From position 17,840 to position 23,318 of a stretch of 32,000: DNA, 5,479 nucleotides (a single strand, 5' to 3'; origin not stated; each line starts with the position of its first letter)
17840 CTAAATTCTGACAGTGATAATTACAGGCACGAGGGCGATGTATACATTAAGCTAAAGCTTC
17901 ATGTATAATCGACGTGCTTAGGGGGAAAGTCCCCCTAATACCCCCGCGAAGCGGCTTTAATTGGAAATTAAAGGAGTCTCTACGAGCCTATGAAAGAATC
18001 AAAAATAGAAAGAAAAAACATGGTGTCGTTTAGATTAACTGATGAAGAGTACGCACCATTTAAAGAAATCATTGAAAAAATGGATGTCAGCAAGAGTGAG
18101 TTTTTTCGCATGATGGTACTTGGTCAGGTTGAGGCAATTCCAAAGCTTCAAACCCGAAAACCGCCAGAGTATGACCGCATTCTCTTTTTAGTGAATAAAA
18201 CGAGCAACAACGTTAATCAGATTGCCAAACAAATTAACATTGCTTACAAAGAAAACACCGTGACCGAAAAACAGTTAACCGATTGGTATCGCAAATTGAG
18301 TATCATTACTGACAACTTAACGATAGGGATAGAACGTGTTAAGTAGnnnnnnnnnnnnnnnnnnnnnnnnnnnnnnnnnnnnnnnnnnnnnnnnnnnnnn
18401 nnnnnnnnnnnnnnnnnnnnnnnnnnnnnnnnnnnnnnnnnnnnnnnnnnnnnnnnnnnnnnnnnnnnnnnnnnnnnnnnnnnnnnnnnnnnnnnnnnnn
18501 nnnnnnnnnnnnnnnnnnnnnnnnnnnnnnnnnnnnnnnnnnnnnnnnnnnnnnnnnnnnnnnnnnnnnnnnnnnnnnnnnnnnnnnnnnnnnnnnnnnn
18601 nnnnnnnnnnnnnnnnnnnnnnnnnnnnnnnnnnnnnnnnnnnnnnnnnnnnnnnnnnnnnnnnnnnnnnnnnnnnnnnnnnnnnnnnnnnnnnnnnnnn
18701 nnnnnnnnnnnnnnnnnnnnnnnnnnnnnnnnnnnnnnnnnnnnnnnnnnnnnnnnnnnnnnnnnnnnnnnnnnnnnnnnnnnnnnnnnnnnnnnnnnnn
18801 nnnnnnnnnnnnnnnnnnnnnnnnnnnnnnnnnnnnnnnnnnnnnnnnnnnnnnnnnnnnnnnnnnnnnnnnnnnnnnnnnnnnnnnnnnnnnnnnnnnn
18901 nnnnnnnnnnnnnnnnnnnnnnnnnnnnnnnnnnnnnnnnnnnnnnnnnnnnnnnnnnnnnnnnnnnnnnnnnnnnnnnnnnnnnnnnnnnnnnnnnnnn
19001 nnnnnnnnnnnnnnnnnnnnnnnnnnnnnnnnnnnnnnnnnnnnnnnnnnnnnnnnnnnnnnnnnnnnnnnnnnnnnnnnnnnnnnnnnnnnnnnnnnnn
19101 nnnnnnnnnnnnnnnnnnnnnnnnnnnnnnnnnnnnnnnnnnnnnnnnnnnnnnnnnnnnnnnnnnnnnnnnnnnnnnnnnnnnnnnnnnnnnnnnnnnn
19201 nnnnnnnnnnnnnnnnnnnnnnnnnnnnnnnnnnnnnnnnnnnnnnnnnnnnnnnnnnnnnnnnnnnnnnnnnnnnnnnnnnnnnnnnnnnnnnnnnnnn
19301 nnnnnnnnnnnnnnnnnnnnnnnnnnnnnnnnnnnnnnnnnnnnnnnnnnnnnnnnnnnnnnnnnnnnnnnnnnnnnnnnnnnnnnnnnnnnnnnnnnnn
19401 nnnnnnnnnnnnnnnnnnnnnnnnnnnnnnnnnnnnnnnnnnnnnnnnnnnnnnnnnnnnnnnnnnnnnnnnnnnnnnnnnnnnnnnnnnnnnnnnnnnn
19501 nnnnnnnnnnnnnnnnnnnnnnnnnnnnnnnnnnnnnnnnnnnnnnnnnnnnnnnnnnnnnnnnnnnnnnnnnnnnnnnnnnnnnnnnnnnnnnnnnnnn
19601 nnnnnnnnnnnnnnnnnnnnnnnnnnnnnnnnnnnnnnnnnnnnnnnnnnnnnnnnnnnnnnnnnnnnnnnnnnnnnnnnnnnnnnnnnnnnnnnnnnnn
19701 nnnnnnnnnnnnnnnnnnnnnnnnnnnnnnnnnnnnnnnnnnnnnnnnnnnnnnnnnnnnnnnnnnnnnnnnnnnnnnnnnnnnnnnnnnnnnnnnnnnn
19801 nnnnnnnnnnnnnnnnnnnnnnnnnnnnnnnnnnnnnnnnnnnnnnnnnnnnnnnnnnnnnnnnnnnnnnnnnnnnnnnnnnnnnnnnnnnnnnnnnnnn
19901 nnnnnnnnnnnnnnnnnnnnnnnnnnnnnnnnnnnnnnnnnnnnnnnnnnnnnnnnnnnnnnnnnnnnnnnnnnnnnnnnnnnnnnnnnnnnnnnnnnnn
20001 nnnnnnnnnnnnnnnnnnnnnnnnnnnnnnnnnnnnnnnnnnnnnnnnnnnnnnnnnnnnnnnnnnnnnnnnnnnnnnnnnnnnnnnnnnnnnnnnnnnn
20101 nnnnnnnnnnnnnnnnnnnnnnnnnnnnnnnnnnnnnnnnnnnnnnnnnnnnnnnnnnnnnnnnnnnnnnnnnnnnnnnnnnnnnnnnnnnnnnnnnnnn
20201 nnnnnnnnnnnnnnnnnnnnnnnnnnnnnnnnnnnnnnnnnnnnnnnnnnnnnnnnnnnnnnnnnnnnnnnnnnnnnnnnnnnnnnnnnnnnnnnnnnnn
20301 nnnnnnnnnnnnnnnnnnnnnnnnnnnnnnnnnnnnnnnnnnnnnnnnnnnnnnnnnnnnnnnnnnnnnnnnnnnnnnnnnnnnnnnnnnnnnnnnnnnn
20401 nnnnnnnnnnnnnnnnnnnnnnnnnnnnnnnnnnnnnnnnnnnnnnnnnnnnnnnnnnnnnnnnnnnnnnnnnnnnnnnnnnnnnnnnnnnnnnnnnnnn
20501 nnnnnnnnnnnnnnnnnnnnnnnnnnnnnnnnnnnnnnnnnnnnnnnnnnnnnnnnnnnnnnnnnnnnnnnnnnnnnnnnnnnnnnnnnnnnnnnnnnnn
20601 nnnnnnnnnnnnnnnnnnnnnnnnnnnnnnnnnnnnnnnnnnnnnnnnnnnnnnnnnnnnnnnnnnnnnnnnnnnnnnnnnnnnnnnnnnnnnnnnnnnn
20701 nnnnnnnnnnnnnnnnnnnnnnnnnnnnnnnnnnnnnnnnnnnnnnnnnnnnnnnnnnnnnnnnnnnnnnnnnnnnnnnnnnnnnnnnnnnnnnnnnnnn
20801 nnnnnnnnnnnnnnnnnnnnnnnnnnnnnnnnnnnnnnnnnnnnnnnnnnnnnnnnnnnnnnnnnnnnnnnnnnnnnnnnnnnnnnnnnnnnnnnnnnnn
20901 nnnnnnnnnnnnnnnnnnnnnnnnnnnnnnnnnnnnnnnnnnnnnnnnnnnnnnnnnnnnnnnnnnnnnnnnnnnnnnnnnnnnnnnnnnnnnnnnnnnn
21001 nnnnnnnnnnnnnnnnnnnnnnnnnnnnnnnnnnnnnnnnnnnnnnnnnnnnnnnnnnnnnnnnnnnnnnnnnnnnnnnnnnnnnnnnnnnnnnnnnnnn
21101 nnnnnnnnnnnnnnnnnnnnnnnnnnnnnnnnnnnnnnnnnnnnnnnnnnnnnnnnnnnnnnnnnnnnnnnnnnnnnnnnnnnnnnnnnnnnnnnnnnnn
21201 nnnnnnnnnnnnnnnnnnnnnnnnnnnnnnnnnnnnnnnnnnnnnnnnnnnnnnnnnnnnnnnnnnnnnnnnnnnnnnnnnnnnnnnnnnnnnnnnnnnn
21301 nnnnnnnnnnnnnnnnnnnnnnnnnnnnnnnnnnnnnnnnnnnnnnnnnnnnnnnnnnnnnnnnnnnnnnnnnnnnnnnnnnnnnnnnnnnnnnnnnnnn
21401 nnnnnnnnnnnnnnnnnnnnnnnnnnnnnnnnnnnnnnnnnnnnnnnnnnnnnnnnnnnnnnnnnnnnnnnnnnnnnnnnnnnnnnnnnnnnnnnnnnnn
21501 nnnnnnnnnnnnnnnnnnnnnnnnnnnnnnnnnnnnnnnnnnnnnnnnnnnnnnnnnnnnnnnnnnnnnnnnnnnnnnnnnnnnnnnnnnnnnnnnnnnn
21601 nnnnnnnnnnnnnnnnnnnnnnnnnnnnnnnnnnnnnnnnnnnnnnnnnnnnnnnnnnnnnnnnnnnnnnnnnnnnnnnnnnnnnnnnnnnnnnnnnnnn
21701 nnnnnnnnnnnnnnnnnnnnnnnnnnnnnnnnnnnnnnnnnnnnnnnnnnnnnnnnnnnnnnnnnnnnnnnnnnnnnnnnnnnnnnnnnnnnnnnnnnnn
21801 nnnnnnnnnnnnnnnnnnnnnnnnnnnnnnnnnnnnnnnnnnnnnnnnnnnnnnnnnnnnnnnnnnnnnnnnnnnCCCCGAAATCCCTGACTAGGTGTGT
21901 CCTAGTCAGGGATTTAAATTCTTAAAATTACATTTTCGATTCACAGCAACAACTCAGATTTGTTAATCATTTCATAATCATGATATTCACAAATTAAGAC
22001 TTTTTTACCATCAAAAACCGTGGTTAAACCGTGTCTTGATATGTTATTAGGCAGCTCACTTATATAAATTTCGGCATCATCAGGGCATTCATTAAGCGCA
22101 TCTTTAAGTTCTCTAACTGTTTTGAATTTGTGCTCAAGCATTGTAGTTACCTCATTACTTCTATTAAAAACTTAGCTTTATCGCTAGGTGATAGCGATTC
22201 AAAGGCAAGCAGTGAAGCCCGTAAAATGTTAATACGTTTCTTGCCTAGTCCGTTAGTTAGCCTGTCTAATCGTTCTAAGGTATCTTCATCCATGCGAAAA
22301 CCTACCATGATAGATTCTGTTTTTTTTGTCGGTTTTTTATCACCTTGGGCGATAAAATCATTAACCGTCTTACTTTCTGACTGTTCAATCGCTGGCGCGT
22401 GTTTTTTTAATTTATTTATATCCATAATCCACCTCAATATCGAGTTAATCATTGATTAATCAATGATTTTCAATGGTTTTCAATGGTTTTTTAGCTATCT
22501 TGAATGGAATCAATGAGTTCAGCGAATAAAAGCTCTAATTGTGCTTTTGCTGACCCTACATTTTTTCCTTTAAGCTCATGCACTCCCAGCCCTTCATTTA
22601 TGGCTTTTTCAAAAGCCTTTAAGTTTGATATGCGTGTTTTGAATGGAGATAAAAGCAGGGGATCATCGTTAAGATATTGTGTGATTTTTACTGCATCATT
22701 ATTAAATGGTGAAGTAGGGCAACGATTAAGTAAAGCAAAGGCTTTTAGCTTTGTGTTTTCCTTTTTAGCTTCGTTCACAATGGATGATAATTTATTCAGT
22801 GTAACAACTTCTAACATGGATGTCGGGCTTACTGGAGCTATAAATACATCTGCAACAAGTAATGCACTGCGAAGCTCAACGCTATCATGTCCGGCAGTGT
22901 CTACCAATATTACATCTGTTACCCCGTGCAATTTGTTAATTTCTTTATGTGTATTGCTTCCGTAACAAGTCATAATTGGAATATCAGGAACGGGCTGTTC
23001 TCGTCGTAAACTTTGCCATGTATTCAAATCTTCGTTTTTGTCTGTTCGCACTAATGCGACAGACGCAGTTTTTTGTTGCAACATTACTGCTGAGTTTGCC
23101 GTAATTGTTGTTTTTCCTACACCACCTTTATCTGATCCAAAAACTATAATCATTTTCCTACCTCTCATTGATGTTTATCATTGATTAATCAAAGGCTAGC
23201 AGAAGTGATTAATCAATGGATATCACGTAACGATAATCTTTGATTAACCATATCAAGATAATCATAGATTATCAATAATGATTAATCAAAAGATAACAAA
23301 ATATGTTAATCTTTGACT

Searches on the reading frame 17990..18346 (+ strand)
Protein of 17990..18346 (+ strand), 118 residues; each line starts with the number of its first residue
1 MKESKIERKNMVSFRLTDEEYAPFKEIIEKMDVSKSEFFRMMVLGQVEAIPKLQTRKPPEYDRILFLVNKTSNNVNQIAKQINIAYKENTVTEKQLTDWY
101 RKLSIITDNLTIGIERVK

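Call 28: search_protein_families(library=pfam, max_evalue=0.01, proteins=[window:17990-18346:+])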
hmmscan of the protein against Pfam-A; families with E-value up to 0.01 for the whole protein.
window:17990-18346:+ (118 aa): 7 families
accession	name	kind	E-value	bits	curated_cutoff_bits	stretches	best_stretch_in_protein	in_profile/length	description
PF21983.2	NikA-like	-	2.4e-09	37.6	27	1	8-81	3-71/72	Mobilization protein NikA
PF19807.5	DUF6290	-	2e-05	25.2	27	1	11-48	3-40/72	Family of unknown function (DUF6290)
PF05713.17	MobC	-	2.5e-05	25.1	23.2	1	69-91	5-27/45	Bacterial mobilisation protein (MobC)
PF17906.7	HTH_48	-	0.0004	20.9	24.1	1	65-102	8-45/50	HTH domain in Mos1 transposase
PF04221.18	RelB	-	0.0004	20.7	22.4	1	10-52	2-46/82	RelB antitoxin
PF01402.27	RHH_1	-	0.00049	20.4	20.5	1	12-43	2-33/39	Ribbon-helix-helix protein, copG family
PF09208.16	Endonuc-MspI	-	0.00093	19.2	25.6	1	8-111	45-146/259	Restriction endonuclease MspI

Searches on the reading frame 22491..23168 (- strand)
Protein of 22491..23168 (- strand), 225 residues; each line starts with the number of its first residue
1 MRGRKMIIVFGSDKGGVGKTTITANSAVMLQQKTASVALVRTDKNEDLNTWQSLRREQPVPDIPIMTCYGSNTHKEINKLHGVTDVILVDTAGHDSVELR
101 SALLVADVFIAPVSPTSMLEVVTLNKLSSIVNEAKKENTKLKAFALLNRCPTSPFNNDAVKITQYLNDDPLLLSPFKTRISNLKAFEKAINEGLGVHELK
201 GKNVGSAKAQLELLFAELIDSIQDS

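Call 28: search_protein_families(library=pfam, max_evalue=0.01, proteins=[window:22491-23168:-])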
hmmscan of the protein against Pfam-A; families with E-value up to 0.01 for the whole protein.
window:22491-23168:- (225 aa): 7 families
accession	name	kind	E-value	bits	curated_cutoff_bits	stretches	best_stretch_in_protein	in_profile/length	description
PF09140.17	MipZ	-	1.6e-09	37.9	20.7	2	7-44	2-39/262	ATPase MipZ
PF13614.12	AAA_31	-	2.7e-09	37.7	27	1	7-52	3-48/177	AAA domain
PF01656.29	CbiA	-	1.3e-08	35.3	25.4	1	8-167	1-101/125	CobQ/CobB/MinD/ParA nucleotide binding domain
PF07015.17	VirC1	-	3.3e-08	33.6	24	1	7-187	3-183/231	VirC1 protein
PF10609.15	ParA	-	3e-06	27.3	27.1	1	5-43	3-41/246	NUBPL iron-transfer P-loop NTPase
PF02374.21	ArsA_ATPase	-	7.3e-06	25.8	24.3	1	8-45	3-40/305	Anion-transporting ATPase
PF00448.28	SRP54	-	3.2e-05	24.1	22.7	1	6-135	3-134/196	SRP54-type protein, GTPase domain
